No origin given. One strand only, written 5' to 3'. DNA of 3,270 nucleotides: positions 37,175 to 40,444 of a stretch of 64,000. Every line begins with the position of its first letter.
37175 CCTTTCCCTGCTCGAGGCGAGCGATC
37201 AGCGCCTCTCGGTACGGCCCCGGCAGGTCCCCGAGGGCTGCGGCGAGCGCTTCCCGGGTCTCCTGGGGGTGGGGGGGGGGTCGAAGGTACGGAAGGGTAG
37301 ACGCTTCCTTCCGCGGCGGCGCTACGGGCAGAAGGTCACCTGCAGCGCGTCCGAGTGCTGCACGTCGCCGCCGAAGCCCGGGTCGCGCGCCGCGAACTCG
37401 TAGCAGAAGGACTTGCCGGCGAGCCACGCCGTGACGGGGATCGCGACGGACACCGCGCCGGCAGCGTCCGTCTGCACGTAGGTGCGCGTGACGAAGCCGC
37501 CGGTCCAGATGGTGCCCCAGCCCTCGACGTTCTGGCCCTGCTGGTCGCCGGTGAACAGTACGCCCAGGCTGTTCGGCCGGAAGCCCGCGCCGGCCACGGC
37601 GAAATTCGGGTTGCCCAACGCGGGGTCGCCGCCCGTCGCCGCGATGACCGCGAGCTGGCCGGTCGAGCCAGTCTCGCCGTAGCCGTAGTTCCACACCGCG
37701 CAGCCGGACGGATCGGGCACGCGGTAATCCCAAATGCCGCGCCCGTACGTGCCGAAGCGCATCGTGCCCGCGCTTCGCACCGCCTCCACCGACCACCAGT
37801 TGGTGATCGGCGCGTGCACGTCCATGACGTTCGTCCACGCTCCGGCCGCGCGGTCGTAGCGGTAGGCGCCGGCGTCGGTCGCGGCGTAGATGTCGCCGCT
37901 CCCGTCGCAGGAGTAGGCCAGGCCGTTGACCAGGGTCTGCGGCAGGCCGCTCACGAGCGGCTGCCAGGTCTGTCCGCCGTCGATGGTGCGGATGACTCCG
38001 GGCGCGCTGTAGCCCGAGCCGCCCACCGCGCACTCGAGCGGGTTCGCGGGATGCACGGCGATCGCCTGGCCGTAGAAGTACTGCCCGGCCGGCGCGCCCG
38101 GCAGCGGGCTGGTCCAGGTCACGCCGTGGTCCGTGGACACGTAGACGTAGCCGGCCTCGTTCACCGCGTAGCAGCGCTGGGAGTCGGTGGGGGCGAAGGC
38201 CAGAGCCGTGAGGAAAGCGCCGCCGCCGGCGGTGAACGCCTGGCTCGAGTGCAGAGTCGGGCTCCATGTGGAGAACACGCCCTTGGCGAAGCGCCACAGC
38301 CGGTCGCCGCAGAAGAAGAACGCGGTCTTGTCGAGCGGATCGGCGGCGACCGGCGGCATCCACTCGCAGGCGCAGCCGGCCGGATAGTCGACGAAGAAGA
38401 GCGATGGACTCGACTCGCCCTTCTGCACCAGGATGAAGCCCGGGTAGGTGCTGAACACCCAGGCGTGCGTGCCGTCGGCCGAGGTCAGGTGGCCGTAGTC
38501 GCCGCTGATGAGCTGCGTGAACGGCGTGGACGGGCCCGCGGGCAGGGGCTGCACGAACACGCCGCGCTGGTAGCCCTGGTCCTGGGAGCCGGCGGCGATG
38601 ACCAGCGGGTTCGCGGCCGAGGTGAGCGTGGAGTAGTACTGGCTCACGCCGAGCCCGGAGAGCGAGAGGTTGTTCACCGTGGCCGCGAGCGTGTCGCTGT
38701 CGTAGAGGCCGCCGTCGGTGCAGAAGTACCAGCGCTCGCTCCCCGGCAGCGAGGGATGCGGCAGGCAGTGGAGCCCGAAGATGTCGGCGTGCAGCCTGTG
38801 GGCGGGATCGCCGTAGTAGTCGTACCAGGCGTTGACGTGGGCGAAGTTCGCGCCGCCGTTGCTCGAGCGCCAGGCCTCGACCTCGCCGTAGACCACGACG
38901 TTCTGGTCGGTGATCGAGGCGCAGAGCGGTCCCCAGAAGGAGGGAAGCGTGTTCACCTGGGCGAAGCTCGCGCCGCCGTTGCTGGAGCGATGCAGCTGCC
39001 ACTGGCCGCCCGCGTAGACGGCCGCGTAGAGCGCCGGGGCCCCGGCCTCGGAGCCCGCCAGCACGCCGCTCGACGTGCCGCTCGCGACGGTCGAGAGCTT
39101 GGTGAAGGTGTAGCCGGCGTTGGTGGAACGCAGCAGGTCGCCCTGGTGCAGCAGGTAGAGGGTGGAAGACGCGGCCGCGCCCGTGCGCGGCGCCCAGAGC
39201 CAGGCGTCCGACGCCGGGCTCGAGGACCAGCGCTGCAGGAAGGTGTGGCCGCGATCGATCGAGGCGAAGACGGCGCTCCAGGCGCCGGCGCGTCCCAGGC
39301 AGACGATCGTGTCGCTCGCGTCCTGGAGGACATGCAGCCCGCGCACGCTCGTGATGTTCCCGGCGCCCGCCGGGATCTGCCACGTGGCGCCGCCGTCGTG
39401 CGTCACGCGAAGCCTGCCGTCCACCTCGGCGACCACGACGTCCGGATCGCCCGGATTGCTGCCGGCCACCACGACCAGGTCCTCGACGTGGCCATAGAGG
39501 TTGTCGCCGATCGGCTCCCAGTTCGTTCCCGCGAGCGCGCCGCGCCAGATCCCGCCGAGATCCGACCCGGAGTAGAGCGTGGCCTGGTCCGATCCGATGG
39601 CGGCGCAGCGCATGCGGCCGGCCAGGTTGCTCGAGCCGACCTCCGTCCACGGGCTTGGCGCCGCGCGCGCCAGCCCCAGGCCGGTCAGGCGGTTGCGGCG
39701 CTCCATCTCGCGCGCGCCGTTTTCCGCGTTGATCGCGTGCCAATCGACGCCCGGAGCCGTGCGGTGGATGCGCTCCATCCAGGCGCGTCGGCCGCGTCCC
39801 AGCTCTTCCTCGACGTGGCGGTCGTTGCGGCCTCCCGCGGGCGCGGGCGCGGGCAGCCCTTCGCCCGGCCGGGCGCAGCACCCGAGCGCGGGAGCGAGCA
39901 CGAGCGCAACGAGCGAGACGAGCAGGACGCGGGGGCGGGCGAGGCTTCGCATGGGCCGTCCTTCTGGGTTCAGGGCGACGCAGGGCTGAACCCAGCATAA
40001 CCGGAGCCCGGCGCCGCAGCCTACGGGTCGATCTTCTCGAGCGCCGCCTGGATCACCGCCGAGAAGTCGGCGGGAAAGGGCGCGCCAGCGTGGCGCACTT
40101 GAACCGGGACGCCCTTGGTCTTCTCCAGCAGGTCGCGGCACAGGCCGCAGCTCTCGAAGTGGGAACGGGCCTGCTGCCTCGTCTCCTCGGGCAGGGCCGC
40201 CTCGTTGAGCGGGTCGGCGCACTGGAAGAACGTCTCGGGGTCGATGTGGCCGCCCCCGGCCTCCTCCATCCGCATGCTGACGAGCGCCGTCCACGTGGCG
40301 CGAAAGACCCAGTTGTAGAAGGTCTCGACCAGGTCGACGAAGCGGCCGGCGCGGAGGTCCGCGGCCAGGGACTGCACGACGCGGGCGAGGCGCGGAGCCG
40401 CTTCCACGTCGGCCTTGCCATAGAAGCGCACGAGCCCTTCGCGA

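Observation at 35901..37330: Gene-decay hotspot: a frameshifted four-helix-bundle gene, an atypical-codon ORF, an ECF sigma region-4 fragment and a G10 homopolymer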

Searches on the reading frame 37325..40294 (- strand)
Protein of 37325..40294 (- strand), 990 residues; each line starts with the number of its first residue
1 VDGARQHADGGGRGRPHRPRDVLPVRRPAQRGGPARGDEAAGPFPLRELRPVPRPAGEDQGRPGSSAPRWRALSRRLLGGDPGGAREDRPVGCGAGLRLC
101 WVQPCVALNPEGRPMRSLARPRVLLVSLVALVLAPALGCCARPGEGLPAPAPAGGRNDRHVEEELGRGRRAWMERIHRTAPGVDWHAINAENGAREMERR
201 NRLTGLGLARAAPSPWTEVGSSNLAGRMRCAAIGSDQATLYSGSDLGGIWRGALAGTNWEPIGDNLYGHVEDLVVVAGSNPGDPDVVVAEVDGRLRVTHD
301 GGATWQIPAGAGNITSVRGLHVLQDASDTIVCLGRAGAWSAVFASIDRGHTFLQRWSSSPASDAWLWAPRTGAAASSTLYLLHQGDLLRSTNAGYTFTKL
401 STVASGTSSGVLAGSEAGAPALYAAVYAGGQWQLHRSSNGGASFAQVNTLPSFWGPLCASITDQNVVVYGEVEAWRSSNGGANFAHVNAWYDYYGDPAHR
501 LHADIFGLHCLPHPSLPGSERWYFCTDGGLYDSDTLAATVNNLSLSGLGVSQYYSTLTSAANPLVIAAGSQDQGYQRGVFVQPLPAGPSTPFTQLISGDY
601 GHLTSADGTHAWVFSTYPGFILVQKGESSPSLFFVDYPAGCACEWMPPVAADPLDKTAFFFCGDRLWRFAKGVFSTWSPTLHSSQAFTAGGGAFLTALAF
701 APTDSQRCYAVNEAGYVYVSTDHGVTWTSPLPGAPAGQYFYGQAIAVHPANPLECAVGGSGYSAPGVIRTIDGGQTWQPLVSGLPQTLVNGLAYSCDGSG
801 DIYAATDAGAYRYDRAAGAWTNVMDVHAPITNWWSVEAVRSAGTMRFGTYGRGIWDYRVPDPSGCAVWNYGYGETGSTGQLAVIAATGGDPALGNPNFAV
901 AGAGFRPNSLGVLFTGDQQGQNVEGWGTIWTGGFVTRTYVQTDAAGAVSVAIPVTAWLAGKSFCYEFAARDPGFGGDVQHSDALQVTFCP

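Call 6: search_protein_families(library=pfam, proteins=[window:37325-40294:-], max_evalue=0.1)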
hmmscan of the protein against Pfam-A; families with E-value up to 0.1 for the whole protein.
window:37325-40294:- (990 aa): 2 families
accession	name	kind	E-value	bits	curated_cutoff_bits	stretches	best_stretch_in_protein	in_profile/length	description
PF15902.12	Sortilin-Vps10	-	2.1e-08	33.8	33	1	694-781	24-113/446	Sortilin, neurotensin receptor 3,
PF02012.26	BNR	-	3.1e-06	26.8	27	0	718-728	1-11/12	BNR/Asp-box repeat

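Call 7: search_protein_families(library=ncbifam, proteins=[window:37325-40294:-], max_evalue=0.1)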
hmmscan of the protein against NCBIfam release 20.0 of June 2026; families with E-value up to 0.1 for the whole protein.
window:37325-40294:- (990 aa): 1 family
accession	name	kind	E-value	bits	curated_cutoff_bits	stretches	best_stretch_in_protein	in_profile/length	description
NF045728.1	glycosyl_F510_1955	equivalog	5.3e-16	58.6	175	3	248-426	73-238/246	F510_1955 family glycosylhydrolase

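Call 11: find_related_loci(query=window:37325-40294:-, collection=genome_contigs, flank=10000)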
Query window:37325-40294:- (990 aa) in genome_contigs; peptide patterns used: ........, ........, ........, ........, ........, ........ (x = any residue, [..] = any of these).
11 stretches matched a pattern; 1 encode a relative of the query (tblastn E <= 1e-3); 1 distinct loci.
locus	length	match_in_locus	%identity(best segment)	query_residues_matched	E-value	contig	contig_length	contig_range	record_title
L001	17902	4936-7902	85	1-990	0e+0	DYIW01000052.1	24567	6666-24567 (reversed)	MAG TPA_asm: Phycisphaera mikurensis isolate FI88_71_9 Afr_mines_FI88_766_length_24567_cov_3_923833, whole genome shotgu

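Call 20: find_related_loci(query=A3, collection=metagenome_contigs, flank=10000)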
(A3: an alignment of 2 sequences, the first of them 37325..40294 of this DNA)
Query A3 (990 aa) in metagenome_contigs; peptide patterns used: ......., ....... (x = any residue, [..] = any of these).
191 stretches matched a pattern, but none encodes a relative of the query by tblastn (E <= 1e-3).

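Call 21: find_homologous_proteins(query=window:37325-40294:-, max_evalue=1e-20)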
Query window:37325-40294:- (990 aa): 213 proteins with E <= 1e-20 among 8000 candidates; the best 120 are listed.
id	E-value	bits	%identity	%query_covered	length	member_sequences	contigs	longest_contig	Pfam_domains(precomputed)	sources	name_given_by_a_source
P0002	0.0e+0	1821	90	86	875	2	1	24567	PF02012.27,PF15902.13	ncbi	-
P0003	0.0e+0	1125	58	88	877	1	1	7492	PF15902.13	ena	-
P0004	0.0e+0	1089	59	85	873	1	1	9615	PF15902.13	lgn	-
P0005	8.6e-270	916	57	76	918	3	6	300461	PF25852.1,PF15902.13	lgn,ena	-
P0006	2.0e-269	915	56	75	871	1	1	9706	-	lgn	-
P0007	1.5e-266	905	54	78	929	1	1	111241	PF15902.13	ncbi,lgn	-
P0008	2.1e-259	882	52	84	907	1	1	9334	PF15902.13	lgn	-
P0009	2.4e-254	865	50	86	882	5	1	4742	PF15902.13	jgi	jgi:hypothetical protein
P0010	3.5e-253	861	53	75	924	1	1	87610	PF02012.27,PF15902.13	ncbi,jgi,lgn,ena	-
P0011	2.1e-252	858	51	85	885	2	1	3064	PF15902.13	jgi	jgi:photosystem II stability/assembly factor-like uncharacterized protein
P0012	2.4e-252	858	52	78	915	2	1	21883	PF15902.13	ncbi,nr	ncbi:MAG: hypothetical protein HYR85_16675 [Planctomycetes bacterium]|nr:hypothetical protein [Planc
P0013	6.6e-252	857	49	88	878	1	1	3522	PF15902.13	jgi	jgi:hypothetical protein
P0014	1.7e-251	855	52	79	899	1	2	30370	PF02012.27,PF15902.13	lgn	-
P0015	1.5e-249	849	51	85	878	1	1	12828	PF15902.13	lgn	-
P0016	1.8e-248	845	51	83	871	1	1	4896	PF25852.1,PF02012.27,PF15902.13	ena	-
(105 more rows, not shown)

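Call 22: find_encoding_contigs(protein=P0005, flank=8000, max_places=3)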
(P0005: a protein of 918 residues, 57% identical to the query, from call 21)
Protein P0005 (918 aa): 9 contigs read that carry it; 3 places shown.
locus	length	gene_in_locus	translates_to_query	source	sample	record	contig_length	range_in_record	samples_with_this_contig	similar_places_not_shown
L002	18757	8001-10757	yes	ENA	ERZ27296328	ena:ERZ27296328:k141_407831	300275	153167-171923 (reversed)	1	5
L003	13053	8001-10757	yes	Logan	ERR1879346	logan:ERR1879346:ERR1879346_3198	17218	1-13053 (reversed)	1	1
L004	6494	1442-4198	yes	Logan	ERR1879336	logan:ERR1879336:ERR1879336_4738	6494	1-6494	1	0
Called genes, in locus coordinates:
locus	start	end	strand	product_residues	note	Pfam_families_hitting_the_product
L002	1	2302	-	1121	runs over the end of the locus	PF11838:ERAP1_C (faint)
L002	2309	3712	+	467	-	-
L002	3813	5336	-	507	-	PF13671:AAA_33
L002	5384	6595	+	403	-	-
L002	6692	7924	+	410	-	-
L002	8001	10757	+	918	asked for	PF25852:DUF6242_C (faint), PF15902:Sortilin-Vps10 (weak)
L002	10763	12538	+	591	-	-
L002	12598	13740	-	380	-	-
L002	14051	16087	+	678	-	-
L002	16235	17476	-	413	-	-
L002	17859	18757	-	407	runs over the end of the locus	-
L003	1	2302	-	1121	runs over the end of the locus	PF11838:ERAP1_C (faint)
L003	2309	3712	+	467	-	-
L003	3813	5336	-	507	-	PF13671:AAA_33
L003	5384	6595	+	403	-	-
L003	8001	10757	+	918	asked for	PF25852:DUF6242_C (faint), PF15902:Sortilin-Vps10 (weak)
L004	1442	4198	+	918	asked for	PF25852:DUF6242_C (faint), PF15902:Sortilin-Vps10 (weak)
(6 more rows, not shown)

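Call 23: find_encoding_contigs(protein=P0003, flank=8000, max_places=2)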
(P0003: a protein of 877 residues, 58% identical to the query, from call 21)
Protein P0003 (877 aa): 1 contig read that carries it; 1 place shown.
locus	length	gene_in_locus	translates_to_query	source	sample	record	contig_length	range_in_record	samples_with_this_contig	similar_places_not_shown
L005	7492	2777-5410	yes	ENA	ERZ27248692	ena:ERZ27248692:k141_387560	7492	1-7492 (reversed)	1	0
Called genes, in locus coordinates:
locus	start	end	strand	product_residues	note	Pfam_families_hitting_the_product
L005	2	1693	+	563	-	?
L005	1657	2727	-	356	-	PF13439:Glyco_transf_4 (weak), PF13579:Glyco_trans_4_4 (faint), PF00534:Glycos_transf_1, PF13692:Glyco_trans_1_4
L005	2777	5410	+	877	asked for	PF15902:Sortilin-Vps10 (weak)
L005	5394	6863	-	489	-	PF01943:Polysacc_synt, PF13440:Polysacc_synt_3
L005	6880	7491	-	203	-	?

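Call 24: find_encoding_contigs(protein=P0004, flank=8000, max_places=2)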
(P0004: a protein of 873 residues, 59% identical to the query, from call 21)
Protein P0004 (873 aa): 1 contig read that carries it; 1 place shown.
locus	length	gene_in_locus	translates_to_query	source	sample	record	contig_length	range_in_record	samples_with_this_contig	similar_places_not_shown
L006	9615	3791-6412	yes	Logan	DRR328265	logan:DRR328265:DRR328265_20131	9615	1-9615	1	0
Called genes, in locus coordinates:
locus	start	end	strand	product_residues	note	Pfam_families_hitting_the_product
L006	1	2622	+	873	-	?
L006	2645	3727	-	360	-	PF13439:Glyco_transf_4 (faint), PF00534:Glycos_transf_1, PF13692:Glyco_trans_1_4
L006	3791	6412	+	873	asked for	PF15902:Sortilin-Vps10 (weak)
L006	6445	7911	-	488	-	PF01943:Polysacc_synt, PF13440:Polysacc_synt_3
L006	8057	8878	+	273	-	PF06966:DUF1295, PF02544:Steroid_dh (weak)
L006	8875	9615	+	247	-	?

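Call 64: find_encoding_contigs(protein=P0007, flank=5000, max_places=1)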
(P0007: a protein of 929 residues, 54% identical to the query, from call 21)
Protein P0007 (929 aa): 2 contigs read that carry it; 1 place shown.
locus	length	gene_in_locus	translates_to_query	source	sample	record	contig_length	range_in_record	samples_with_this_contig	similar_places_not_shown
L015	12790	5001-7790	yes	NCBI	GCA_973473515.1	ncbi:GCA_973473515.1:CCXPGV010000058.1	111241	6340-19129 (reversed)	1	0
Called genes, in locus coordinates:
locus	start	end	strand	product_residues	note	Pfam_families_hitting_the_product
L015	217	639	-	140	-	-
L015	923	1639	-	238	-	PF01209:Ubie_methyltran, PF02353:CMAS (weak), PF13489:Methyltransf_23, PF05175:MTS, PF13847:Methyltransf_31, PF08241:Methyltransf_11, PF08242:Methyltransf_12, PF13649:Methyltransf_25, +2 more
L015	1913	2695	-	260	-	PF00589:Phage_integrase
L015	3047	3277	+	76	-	-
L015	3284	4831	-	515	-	PF00171:Aldedh, PF05893:LuxC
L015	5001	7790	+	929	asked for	PF15902:Sortilin-Vps10 (faint)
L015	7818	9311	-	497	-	PF04734:Ceramidase_alk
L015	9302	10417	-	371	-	PF05343:Peptidase_M42, PF01546:Peptidase_M20, PF04389:Peptidase_M28 (weak)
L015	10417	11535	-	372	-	PF05343:Peptidase_M42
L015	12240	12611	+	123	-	PF02310:B12-binding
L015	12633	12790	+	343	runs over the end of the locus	PF04055:Radical_SAM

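Call 65: find_encoding_contigs(protein=P0012, flank=5000, max_places=1)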
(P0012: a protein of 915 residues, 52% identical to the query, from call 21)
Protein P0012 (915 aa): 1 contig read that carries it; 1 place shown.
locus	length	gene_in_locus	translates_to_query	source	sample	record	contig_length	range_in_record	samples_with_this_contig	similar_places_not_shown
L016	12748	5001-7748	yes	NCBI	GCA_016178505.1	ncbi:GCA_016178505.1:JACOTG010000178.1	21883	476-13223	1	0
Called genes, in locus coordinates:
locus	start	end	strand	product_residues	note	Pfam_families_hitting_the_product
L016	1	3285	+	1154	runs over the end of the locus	PF10670:DUF4198 (faint), PF13715:CarbopepD_reg_2 (faint), PF17802:SpaA (faint), PF17210:SdrD_B (faint), PF00775:Dioxygenase_C (faint), PF22904:NOMO1-like_2nd (faint), PF13620:CarboxypepD_reg, PF13620:CarboxypepD_reg, +3 more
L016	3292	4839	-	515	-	PF00171:Aldedh, PF05893:LuxC (weak)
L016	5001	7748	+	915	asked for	PF15902:Sortilin-Vps10 (faint)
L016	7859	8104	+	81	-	PF04255:DUF433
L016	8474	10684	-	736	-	PF22612:GH113, PF13547:GTA_TIM (faint)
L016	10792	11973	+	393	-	-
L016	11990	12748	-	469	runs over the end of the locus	PF04734:Ceramidase_alk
